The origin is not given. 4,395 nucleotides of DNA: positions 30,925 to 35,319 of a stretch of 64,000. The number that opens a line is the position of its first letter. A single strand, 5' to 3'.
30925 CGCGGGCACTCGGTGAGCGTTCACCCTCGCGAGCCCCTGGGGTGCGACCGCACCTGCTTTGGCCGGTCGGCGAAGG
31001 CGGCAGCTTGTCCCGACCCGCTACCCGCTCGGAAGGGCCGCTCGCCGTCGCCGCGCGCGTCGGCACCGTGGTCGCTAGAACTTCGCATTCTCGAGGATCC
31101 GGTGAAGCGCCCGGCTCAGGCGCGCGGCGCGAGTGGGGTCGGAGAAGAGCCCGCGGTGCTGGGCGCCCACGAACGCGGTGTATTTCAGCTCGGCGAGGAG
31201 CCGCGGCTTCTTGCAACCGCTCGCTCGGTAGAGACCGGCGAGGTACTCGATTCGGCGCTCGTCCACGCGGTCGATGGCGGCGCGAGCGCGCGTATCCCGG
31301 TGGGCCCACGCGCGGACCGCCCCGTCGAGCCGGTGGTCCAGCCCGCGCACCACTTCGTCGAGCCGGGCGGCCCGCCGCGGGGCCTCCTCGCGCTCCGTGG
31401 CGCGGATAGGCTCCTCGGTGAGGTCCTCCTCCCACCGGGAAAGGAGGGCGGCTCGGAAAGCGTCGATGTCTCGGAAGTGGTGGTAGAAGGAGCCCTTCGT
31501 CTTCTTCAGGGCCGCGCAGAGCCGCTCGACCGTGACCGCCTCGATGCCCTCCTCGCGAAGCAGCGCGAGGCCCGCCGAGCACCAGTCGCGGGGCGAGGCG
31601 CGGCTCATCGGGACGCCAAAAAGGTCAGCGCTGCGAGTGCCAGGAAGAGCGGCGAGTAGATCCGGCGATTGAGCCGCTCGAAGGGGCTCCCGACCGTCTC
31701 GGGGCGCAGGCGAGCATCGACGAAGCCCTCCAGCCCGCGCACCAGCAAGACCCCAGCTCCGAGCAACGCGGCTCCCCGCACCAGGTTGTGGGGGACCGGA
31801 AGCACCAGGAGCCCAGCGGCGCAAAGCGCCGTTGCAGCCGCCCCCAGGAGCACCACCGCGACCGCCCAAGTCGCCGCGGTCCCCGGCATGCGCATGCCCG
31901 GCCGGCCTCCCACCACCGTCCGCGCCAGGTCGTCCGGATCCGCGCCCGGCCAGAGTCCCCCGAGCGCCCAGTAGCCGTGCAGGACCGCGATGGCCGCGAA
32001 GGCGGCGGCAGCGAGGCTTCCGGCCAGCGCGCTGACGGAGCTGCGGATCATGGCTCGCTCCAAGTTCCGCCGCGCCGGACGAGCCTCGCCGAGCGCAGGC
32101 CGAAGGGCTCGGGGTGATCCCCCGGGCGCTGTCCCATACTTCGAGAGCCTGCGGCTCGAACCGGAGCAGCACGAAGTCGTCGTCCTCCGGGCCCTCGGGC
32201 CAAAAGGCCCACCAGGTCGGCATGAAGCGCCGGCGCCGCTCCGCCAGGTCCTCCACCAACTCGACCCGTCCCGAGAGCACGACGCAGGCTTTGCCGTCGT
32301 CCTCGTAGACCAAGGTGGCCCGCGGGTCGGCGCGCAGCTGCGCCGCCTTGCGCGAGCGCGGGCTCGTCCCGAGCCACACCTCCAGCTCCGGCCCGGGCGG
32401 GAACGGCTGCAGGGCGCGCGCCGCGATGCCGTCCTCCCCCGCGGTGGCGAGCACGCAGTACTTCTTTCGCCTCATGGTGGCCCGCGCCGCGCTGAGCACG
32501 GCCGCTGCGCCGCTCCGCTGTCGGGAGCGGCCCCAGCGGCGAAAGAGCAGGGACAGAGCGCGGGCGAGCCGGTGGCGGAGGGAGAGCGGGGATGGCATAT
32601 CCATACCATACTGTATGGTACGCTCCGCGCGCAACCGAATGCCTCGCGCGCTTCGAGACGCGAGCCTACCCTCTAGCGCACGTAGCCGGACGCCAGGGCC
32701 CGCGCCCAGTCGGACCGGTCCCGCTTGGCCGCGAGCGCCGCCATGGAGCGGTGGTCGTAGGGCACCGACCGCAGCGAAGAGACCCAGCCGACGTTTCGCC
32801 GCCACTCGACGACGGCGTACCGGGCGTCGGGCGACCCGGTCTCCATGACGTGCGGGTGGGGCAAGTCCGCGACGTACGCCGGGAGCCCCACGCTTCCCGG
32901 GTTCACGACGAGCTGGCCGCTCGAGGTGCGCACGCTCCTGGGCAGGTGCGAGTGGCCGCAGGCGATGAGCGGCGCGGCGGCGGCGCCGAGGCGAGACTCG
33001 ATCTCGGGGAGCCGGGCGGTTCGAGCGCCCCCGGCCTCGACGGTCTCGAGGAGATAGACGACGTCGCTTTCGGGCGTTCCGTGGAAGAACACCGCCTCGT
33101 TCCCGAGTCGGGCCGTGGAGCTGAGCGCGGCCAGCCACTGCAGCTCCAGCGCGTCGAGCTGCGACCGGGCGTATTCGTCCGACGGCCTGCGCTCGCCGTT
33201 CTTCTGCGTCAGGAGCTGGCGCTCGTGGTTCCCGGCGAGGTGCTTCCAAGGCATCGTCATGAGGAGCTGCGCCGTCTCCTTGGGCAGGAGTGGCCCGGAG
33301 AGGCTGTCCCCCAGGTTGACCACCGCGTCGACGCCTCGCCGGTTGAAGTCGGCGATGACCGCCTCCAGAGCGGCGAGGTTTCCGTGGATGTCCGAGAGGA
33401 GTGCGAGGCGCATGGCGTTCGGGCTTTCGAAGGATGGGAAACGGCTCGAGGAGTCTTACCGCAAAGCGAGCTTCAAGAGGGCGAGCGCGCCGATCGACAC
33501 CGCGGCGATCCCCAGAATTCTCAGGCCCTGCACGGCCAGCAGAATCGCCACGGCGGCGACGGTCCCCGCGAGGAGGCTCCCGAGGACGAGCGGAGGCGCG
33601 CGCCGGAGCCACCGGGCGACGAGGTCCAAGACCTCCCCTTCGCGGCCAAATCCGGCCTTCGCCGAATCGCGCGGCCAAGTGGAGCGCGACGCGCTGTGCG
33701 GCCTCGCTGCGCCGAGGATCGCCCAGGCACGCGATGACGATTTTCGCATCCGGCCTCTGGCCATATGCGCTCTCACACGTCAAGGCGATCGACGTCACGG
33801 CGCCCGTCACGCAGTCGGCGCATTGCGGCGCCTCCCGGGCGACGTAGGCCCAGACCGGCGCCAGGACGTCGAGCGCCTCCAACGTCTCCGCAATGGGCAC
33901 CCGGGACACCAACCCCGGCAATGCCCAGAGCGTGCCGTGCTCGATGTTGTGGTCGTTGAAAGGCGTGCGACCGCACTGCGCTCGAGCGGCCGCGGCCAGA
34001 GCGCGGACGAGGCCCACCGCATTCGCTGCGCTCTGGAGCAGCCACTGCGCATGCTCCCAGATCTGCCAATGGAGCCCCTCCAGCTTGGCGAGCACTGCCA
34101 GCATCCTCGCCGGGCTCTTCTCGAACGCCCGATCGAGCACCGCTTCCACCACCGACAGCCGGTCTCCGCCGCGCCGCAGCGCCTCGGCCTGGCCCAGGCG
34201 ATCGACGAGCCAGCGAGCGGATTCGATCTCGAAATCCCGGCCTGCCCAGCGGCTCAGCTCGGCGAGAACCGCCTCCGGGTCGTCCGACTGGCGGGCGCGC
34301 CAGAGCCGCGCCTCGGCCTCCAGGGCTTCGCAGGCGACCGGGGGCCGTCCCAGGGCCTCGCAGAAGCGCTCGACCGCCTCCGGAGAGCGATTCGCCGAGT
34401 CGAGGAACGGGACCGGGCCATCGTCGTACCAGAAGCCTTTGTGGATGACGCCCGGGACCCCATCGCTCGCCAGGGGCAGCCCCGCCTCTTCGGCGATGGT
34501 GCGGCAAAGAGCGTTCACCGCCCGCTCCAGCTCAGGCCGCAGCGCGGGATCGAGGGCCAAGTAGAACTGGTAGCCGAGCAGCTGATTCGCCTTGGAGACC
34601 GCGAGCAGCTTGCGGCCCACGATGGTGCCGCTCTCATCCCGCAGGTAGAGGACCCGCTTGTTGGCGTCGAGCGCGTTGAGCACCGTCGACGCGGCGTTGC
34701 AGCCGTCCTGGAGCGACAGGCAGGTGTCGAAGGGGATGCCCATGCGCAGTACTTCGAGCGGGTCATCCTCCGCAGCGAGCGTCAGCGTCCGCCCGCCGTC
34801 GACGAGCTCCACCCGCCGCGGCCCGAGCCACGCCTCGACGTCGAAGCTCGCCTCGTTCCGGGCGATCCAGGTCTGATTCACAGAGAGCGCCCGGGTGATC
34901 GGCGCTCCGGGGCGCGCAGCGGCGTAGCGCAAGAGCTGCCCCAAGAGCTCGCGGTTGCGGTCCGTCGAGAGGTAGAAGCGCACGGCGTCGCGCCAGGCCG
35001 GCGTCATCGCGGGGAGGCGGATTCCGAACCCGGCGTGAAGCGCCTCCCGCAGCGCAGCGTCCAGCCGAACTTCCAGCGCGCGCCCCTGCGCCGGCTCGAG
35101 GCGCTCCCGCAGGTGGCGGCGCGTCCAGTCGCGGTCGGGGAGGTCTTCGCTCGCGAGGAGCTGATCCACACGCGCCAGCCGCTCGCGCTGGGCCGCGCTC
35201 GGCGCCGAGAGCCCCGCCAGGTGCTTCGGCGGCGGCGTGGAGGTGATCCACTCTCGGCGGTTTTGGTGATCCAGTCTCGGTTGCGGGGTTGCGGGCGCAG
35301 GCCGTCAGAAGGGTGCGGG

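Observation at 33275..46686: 12.6-kb mosaic island bracketed by a near-perfect 390-bp direct repeat that splits an operon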

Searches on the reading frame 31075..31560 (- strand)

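Call 64: search_protein_families(library=pfam, proteins=[window:31075-31560:-], max_evalue=0.001)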
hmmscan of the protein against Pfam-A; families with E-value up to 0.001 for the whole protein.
window:31075-31560:- (161 aa): 1 family
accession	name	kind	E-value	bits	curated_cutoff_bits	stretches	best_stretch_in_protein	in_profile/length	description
PF00440.29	TetR_N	-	2.4e-07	30.9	24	1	2-38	10-46/47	Bacterial regulatory proteins, tetR family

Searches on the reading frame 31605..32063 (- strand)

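Call 64: search_protein_families(library=pfam, proteins=[window:31605-32063:-], max_evalue=0.001)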
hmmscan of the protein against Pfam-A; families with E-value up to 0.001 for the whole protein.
window:31605-32063:- (152 aa): 1 family
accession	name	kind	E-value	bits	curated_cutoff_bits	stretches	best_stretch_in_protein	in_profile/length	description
PF13160.11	DUF3995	-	3.3e-25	89.4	34.3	1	23-146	2-123/124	Protein of unknown function (DUF3995)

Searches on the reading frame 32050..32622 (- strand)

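Call 64: search_protein_families(library=pfam, proteins=[window:32050-32622:-], max_evalue=0.001)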
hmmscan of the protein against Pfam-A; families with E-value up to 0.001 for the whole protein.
window:32050-32622:- (191 aa): 3 families
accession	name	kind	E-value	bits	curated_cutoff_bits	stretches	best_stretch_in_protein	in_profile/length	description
PF16242.11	Pyrid_ox_like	-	5.2e-14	52.4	28.8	1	53-168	13-130/149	Pyridoxamine 5'-phosphate oxidase like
PF01243.27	PNPOx_N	-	4.9e-12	46.7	28.1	1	45-163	4-119/120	Pyridoxamine 5'-phosphate oxidase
PF12900.13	Pyridox_ox_2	-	0.00042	20.7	27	1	47-139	6-113/140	Pyridoxamine 5'-phosphate oxidase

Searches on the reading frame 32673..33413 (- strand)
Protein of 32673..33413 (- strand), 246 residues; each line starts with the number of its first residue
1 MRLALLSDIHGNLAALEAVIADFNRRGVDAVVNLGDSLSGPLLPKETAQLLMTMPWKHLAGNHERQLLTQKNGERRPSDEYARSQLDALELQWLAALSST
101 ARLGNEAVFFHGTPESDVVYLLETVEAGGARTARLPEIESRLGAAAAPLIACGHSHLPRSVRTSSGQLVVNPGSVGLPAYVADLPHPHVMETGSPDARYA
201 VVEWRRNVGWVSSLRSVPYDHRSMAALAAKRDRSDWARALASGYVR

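Call 7: search_protein_families(library=pfam, proteins=[window:32673-33413:-], max_evalue=0.01)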
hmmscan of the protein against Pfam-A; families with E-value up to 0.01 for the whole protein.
window:32673-33413:- (246 aa): 2 families
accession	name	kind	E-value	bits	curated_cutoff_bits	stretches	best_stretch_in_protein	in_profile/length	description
PF12850.12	Metallophos_2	-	5.8e-17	62.6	27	1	1-178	1-138/154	Calcineurin-like phosphoesterase superfamily domain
PF00149.33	Metallophos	-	4e-12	47.4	21.5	1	1-160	1-161/191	Calcineurin-like phosphoesterase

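Call 12: find_encoding_contigs(protein=window:32673-33413:-, flank=10000, max_places=10)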
Protein window:32673-33413:- (246 aa): no gene with exactly this product is on record in the collection.

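Call 13: find_related_loci(query=window:32673-33413:-, collection=genome_contigs, flank=10000)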
Query window:32673-33413:- (246 aa) in genome_contigs; peptide patterns used: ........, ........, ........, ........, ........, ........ (x = any residue, [..] = any of these).
170 stretches matched a pattern; 52 encode a relative of the query (tblastn E <= 1e-3); 52 distinct loci.
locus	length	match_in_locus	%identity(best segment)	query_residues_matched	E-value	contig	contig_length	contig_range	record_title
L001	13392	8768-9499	64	1-245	2e-99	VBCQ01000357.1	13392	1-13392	MAG: Betaproteobacteria bacterium isolate BP_21 14_0903_13_30cm_scaffold_5239323_e:4482, whole genome shotgun sequence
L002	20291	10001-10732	62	1-245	4e-97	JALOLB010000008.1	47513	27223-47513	MAG: Thermoanaerobaculaceae bacterium isolate Prado014 scaffold_867, whole genome shotgun sequence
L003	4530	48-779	64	1-245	4e-97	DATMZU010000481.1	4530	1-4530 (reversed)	MAG TPA_asm: Thermoanaerobaculia bacterium isolate SMAG_U11143 k141_2704450, whole genome shotgun sequence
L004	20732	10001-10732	64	1-245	4e-96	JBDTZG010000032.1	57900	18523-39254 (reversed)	MAG: Acidobacteriota bacterium isolate cluster4_bin.160 NODE_428_length_57900_cov_15.491918, whole genome shotgun sequen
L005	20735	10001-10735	61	1-246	4e-91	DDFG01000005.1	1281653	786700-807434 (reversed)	MAG TPA_asm: Betaproteobacteria bacterium UBA1934 UBA1934_contig_123, whole genome shotgun sequence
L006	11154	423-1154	58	1-245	3e-90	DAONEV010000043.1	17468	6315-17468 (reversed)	MAG TPA_asm: Thermoanaerobaculaceae bacterium isolate AMR_MDS_3860 NODE_3419_length_17468_cov_4.669557, whole genome sho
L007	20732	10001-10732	61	1-245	5e-90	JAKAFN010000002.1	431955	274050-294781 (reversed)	MAG: Proteobacteria bacterium isolate WY1.bin9 NODE_8_length_431955_cov_89.835877, whole genome shotgun sequence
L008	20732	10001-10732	61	1-246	1e-88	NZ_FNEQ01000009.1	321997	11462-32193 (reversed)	Duganella sp. OV510, whole genome shotgun sequence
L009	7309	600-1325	59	1-244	1e-88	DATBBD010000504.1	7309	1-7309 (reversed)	MAG TPA_asm: Polyangiaceae bacterium isolate SMAG_U5750 k141_1810493, whole genome shotgun sequence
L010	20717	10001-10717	60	1-245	2e-88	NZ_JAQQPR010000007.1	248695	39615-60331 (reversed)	Duganella sp. S19_KUP01_CR8 28_S19_KUP01_CR8_S98_7, whole genome shotgun sequence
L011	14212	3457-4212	58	1-245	4e-88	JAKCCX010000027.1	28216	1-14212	MAG: Proteobacteria bacterium isolate YS1.bin28 NODE_696_length_28216_cov_6.870910, whole genome shotgun sequence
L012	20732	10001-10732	61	1-246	7e-88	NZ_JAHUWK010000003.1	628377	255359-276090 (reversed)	Duganella sp. sic0402 NODE_3_length_628377_cov_23.556973, whole genome shotgun sequence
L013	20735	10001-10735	59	1-246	6e-88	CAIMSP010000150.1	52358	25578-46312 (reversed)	MAG: uncultured beta proteobacterium isolate LinL3_bin-0240 genome assembly, contig: bin-0240:150/187, whole genome shot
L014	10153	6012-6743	59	1-245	6e-88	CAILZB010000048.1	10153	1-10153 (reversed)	MAG: uncultured beta proteobacterium isolate YR2_bin-1147 genome assembly, contig: bin-1147:048/141, whole genome shotgu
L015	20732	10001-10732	58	1-245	1e-87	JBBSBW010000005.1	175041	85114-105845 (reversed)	MAG: Thermoanaerobaculia bacterium isolate La6_metabat2.203 La6_metabat2.203_K_2126758_L_175041_cov_16.2097, whole genom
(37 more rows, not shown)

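Call 41: search_protein_families(library=padloc, proteins=[window:32673-33413:-], max_evalue=0.01)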
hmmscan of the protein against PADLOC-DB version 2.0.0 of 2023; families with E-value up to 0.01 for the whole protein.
window:32673-33413:- (246 aa): 0 families

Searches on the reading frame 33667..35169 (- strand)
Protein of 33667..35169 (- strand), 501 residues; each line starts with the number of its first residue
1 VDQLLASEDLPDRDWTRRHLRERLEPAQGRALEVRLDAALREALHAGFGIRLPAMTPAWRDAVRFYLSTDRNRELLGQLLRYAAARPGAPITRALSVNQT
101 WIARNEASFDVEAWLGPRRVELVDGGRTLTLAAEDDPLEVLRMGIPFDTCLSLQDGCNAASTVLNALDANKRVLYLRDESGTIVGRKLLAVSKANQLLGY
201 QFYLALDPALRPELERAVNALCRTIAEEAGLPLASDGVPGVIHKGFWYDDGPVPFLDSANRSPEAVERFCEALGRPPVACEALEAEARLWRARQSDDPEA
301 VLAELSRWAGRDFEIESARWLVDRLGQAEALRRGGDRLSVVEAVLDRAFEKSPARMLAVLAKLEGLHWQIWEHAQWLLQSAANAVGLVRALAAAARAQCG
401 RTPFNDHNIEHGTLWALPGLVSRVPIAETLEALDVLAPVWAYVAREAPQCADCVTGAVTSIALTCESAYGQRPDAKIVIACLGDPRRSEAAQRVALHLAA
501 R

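Call 8: search_protein_families(library=pfam, proteins=[window:33780-35169:-], max_evalue=0.01)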
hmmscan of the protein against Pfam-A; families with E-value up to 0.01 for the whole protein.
window:33780-35169:- (463 aa): 0 families

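Call 41: search_protein_families(library=padloc, proteins=[window:33667-35169:-], max_evalue=0.01)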
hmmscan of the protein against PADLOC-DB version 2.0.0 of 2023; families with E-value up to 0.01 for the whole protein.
window:33667-35169:- (501 aa): 1 family
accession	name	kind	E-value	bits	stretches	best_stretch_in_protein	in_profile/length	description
PDLC04144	HEC-01B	-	0.0097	13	0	304-361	183-240/395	-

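Call 48: search_protein_representatives(protein=window:33667-35169:-)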
Query: 501 residues. Proteins with E-value up to 0.001 (for the whole library): 1535; up to 1e-10: 1125; up to 1e-30: 110. The best 150 are listed.
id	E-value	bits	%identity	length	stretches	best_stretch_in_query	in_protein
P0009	1.6e-165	567.7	57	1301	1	2-500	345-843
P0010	8.4e-165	565.4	57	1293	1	4-500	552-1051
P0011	3.7e-145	500.6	54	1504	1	5-501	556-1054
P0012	1.9e-125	435.6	48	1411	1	2-501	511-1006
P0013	2.6e-110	385.7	44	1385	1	9-501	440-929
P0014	3.7e-101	355.5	44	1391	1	11-500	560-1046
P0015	7.2e-101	354.5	44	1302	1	9-500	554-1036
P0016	1.2e-100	353.8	42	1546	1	5-501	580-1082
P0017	6.0e-98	344.9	44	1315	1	14-500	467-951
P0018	1.4e-97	343.7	42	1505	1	13-501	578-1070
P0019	1.4e-97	343.7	46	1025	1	2-424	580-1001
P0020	1.1e-96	340.7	43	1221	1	15-501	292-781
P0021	3.5e-96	339.1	43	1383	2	11-501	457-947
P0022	2.1e-95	336.5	43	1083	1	13-501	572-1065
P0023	5.3e-95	335.2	43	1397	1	2-499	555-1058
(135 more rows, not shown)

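Call 57: find_encoding_contigs(protein=P0010, flank=10000, max_places=4)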
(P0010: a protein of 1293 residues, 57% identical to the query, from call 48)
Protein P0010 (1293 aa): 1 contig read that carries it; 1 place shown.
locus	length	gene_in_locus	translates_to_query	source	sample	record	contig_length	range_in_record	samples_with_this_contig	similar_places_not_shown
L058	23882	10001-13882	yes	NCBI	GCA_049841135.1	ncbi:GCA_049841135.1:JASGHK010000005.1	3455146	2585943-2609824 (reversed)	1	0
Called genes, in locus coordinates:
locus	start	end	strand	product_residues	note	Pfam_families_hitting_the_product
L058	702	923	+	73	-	-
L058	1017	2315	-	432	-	-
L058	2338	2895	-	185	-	-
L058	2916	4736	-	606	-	-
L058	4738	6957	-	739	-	PF01326:PPDK_N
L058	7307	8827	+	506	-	PF19568:Spore_III_AA, PF00004:AAA (weak), PF03266:NTPase_1 (faint), PF25516:PTPase, PF01424:R3H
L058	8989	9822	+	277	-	PF05359:DUF748 (faint), PF00691:OmpA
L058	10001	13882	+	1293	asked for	-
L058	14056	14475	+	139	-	-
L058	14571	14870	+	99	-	-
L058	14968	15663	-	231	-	PF07099:DUF1361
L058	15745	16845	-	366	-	-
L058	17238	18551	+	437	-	PF12796:Ank_2, PF13637:Ank_4 (weak), PF13857:Ank_5, PF00023:Ank (weak), PF12796:Ank_2, PF13637:Ank_4, PF13857:Ank_5, PF13637:Ank_4, +6 more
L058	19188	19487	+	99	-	-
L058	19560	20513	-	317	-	PF00072:Response_reg, PF13487:HD_5, PF01966:HD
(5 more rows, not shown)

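Call 71: search_protein_families(library=pfam, proteins=[P0010, P0011], max_evalue=0.01)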
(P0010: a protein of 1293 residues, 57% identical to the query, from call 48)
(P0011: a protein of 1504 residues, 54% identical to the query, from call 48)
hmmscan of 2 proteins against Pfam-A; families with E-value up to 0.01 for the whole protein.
P0010 (1293 aa): 0 families

P0011 (1504 aa): 0 families

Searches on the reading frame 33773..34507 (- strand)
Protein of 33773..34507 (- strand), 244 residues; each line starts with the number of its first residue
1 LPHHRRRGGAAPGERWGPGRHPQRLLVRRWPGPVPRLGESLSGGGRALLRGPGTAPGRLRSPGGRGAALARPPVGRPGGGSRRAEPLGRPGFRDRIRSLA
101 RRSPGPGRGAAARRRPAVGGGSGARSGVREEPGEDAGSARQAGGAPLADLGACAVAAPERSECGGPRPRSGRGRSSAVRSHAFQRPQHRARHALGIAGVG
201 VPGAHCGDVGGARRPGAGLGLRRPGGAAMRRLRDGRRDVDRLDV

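Call 8: search_protein_families(library=pfam, proteins=[window:33773-34507:-], max_evalue=0.01)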
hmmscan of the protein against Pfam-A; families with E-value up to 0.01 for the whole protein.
window:33773-34507:- (244 aa): 0 families

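Call 16: search_protein_families(library=ncbifam, proteins=[window:33773-34507:-], max_evalue=0.01)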
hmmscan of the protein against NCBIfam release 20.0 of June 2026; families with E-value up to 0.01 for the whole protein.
window:33773-34507:- (244 aa): 0 families
